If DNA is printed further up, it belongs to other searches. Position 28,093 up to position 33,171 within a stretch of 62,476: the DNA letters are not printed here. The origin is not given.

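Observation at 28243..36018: Four secreted coiled-coil proteins (406, 219, 370 and 1592 aa) occupy the virB5/virB6 slot between virB4 and virB8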

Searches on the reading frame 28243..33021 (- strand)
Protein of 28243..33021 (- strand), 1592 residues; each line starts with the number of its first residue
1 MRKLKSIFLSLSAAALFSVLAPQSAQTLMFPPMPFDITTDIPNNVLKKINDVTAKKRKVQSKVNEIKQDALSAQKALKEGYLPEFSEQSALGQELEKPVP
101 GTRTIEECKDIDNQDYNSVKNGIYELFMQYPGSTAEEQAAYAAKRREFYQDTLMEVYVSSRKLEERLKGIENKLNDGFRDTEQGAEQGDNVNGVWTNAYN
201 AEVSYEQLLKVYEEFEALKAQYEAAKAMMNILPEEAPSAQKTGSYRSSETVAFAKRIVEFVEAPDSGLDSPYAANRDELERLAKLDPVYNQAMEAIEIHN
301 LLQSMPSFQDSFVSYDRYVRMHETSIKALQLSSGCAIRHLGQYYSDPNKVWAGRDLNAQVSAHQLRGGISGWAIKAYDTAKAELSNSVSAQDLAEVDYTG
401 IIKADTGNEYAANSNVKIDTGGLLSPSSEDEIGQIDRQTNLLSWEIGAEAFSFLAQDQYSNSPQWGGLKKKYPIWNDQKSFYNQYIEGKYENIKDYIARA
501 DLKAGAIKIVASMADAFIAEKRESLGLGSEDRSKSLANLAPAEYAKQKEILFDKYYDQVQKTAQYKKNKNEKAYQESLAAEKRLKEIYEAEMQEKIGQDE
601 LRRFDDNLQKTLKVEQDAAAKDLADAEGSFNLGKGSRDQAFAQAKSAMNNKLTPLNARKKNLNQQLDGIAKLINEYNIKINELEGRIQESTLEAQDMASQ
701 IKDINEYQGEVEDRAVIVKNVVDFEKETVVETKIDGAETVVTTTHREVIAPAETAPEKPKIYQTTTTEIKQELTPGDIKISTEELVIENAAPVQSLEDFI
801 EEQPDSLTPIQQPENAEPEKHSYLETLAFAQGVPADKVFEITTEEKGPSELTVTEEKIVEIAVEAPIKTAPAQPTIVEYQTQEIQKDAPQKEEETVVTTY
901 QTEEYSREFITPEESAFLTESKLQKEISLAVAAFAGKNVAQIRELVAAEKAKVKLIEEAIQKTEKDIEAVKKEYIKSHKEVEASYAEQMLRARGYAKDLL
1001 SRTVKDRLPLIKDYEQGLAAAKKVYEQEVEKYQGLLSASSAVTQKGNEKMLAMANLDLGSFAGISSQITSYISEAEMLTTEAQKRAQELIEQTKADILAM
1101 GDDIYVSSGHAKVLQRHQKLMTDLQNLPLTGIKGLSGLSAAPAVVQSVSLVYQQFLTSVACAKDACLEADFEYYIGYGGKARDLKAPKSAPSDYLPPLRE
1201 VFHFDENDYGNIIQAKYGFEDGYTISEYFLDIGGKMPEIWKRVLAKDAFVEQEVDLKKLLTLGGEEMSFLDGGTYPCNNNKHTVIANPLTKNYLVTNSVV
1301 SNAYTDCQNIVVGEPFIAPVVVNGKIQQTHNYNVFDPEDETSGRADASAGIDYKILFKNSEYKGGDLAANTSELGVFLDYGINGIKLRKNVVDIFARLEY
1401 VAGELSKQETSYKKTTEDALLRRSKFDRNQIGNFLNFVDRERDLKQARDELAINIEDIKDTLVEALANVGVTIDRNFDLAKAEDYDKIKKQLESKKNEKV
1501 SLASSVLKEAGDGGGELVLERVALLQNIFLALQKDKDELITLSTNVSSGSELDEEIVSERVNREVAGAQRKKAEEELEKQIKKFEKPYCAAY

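Call 4: search_protein_families(library=pfam, proteins=[window:28243-33021:-], max_evalue=1)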
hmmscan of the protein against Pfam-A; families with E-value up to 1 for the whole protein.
window:28243-33021:- (1592 aa): 0 families

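Call 5: search_protein_families(library=ncbifam, proteins=[window:28243-33021:-], max_evalue=1)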
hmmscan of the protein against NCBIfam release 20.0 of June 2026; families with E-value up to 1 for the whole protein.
window:28243-33021:- (1592 aa): 0 families

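Call 55: find_homologous_proteins(query=window:28243-33021:-, max_evalue=0.001)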
Query window:28243-33021:- (1592 aa): 50 proteins with E <= 0.001 among 8000 candidates.
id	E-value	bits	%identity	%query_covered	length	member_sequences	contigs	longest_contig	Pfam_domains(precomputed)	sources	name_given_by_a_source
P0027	0.0e+0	3477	100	100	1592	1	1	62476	-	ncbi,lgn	-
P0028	5.0e-203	695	33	44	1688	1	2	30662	-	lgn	-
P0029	4.3e-202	692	30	60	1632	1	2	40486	-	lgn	-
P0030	5.3e-201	689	32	45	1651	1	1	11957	-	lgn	-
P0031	1.1e-196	674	33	49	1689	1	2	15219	-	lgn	-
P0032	1.0e-195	671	33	49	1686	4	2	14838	-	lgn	-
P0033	1.1e-195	671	33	41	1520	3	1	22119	-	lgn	-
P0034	2.1e-195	670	33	49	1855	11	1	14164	-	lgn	-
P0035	9.4e-194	665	33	41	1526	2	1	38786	-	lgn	-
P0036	5.2e-190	652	34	42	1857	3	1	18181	-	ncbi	-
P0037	1.5e-189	651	32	34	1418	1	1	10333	-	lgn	-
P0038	2.3e-189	650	32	44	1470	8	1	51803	-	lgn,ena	-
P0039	2.5e-186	640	32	41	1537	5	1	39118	-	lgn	-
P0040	1.3e-184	634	32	41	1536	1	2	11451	-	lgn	-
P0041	5.4e-180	619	30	41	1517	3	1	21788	-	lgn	-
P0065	3.3e-98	348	30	31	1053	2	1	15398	-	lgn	-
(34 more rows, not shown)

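Call 80: search_solved_structures(query=A6, max_evalue=1)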
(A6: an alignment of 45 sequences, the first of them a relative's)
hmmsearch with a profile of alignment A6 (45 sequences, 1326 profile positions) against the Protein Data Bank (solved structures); distinct sequences matched with E-value up to 1: 118 (the best 60 are shown).
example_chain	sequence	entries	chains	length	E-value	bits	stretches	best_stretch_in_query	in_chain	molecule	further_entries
9lwi_A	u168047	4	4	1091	3.1e-08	35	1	544-796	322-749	Structural maintenance of chromosomes protein 6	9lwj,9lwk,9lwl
4rsi_B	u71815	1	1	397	1.4e-07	32.9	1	576-804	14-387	Structural maintenance of chromosomes protein 4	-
5x58_A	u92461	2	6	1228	0.00039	21.4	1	563-767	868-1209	Spike glycoprotein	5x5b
3jbh_A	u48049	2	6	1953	0.00057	20.9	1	584-762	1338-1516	MYOSIN 2 HEAVY CHAIN STRIATED MUSCLE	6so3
8hd0_E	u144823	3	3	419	0.00064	20.7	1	604-806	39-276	Murein hydrolase activator EnvC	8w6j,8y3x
2yo3_A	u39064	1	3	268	0.00088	20.3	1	625-776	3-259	GENERAL CONTROL PROTEIN GCN4, PUTATIVE INNER MEMBRANE PROTEIN, GENERAL CONTROL PROTEIN GCN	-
9zpd_D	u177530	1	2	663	0.0011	20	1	574-751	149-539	Beclin-1,Run domain Beclin-1-interacting and cysteine-rich domain-containing protein chime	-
9s4q_25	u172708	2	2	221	0.0012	19.9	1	606-691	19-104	Kinetochore protein SPC25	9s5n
8t1i_J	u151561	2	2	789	0.0014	19.6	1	572-683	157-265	Mediator of RNA polymerase II transcription subunit 15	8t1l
6tpi_A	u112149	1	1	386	0.0018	19.3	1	617-806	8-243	Murein hydrolase activator EnvC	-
9ukm_I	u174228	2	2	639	0.0021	19.1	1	611-769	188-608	Defense against restriction protein A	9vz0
6b3o_A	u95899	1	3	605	0.003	18.5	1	585-778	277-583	Spike glycoprotein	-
8iqg_A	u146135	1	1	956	0.006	17.5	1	632-750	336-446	Chromatin assembly factor 1 subunit A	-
8iqf_A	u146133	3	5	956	0.006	17.5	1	632-750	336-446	Chromatin assembly factor 1 subunit A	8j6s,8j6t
6uxv_C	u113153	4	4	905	0.0061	17.5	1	579-696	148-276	SWI/SNF chromatin-remodeling complex subunit SNF5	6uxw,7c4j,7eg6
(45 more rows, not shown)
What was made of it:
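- The central region hits SMC-type antiparallel coiled coils (call 80). A weak PDB profile hit to DotF appears among the coiled-coil noise (call 80).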

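Call 82: predict_structure(alignment_id=A6)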
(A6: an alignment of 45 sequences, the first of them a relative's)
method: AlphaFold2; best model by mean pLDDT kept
length: 1053 residues; sequences in the alignment: 45
mean_pLDDT: 75.0   pTM: 0.65
mean pLDDT of the five models: 75.0, 74.2, 70.4, 69.1, 69.1
residues with pLDDT >= 90: 312; 70-90: 425; 50-70: 164; < 50: 152
segments of 3 or more residues with pLDDT < 50: 1-6, 18-93, 95-97, 188-193, 243-285, 767-771, 854-858
pLDDT, mean of each block of 10 residues (from residue 1): 48 54 31 25 29 31 34 33 33 49 61 70 78 80 82 79 78 70 55 51 67 74 78 75 41 26 32 34 49 67 88 93 92 93 94 94 93 90 93 91 60 53 52 62 66 78 86 94 87 91 95 94 80 78 74 72 80 95 93 94 86 63 68 65 91 91 89 93 91 90 91 91 76 89 89 66 51 75 78 83 80 76 92 90 83 50 84 94 95 92 89 79 88 89 94 94 91 81 89 91 83 86 82 82 85 86
secondary structure, 60 per line:
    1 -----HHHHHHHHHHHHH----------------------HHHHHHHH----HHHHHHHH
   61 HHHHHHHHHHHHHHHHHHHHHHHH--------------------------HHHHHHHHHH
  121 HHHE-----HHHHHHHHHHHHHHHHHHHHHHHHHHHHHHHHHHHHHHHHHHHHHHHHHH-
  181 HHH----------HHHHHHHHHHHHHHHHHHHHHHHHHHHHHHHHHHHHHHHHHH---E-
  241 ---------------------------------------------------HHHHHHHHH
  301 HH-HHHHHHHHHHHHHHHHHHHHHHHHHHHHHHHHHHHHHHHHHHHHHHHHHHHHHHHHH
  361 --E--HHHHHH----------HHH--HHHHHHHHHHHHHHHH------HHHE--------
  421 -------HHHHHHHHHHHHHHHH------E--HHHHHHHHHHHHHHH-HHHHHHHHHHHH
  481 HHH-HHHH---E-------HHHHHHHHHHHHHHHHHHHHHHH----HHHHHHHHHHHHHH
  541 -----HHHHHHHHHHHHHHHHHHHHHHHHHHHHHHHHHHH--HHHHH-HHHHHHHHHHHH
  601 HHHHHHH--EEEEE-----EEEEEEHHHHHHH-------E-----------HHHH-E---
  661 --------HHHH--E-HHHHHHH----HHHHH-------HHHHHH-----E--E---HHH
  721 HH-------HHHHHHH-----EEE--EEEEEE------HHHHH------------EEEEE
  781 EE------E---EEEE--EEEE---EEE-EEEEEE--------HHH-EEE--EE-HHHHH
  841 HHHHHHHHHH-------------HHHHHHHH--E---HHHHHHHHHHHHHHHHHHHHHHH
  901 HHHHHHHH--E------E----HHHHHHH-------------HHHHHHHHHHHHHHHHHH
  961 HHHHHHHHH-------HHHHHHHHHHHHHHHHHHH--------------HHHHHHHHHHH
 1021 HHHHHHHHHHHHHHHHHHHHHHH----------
elements in order (helices of 4 or more, strands of 3 or more residues): H6-18 H41-48 H53-84 H111-123 H130-179 H194-235 H292-302 H304-360 H366-371 H387-402 H428-443 H453-467 H469-483 H485-488 H500-522 H527-540 H546-580 H583-587 H589-607 E610-614 E620-625 H626-632 H652-655 H669-672 H677-683 H688-692 H700-705 H718-722 H730-736 E742-744 E747-752 H759-763 E776-782 E793-796 E799-802 E806-808 E810-815 E828-830 H836-850 H864-871 H878-908 H923-929 H943-969 H977-995 H1010-1043
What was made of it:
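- The AF2 model of orthologue P0065 has pLDDT 75 and pTM 0.65, with helical hairpins plus an alpha/beta domain (call 82).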

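Call 84: fold_search(model_id=the predicted structure, library=pdb)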
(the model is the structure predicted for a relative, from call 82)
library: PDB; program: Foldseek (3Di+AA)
matches with E <= 10: 38; with E <= 0.001: 0
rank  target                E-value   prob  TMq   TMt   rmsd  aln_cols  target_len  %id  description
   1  6z9l_A                4.0e-01  0.04  0.06  0.08  98.1       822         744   12  Enterococcal PrgA (released 2020-09-16)
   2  7ogt_B                1.0e+00  0.03  0.07  0.09  64.0       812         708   12  Folded elbow of cohesin (released 2021-07-28)
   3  7qcd_B                1.7e+00  0.01  0.06  0.06  95.0       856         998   11  CryoEM structure of the Smc5/6-holocomplex (composite structure) (released 2022-09-21)
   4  6m20_C                2.8e+00  0.02  0.05  0.08  39.6       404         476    9  Crystal structure of Plasmodium falciparum hexose transporter PfHT1 bound with glucose (released 2020-09-09)
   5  9qe0_A                2.8e+00  0.01  0.06  0.05  73.8       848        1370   10  Neobacillus vireti Wadjet-II JetABC dimer (released 2025-06-25)
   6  8i4x_B                3.0e+00  0.01  0.05  0.05  84.3       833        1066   10  Cryo-EM structure of 5-subunit Smc5/6 (released 2024-06-26)
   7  7yqh_B                3.5e+00  0.01  0.06  0.06  89.1       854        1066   12  Cryo-EM structure of 8-subunit Smc5/6 (released 2024-01-31)
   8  8rc4_g                3.8e+00  0.01  0.04  0.05  34.0       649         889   11  Structure of Integrator-PP2A complex (released 2024-02-07)
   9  9gm6_B                4.1e+00  0.01  0.05  0.04  66.7       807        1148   10  MukBEF in a nucleotide-bound state with open neck gate (heads core) (released 2025-03-26)
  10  8w20_A                4.3e+00  0.02  0.07  0.10  62.5       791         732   10  Umb1 umbrella toxin particle (released 2024-04-17)
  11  8ex4                  4.9e+00  0.02  0.05  0.11  38.2       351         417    8  Human S1P transporter Spns2 in an inward-facing open conformation (state 1) (released 2023-05-31)
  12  6l7e_A                5.4e+00  0.01  0.04  0.02  62.5       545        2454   12  Toxin Complex TcdA1-TcdB1-TccC2 (released 2020-11-04)
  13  9bm0                  5.6e+00  0.01  0.06  0.03  37.8       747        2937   10  State-2 of motor domain from full-length human dynein-1 in 5mM ATP (released 2025-04-23)
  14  5me3_A                5.9e+00  0.01  0.06  0.06  38.6       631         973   11  Structure of the Scc2 C-terminus (released 2017-01-11)
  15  6e9n_A                6.1e+00  0.01  0.05  0.10  39.7       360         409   10  E. coli D-galactonate:proton symporter in the inward open form (released 2019-05-22)
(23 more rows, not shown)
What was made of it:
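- On PrgA-like coiled-coil stalk surface proteins: The ORF4 orthologue model gives 6z9l_A at E=0.4, probability 0.04 and TM 0.06-0.08 (call 84).
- Closest known: Enterococcal PrgA and SMC-like antiparallel coiled-coil stalk proteins. Same: PrgA is the top Foldseek hit, though non-significant, and the central profile hits SMC coiled coils (calls 80, 84).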
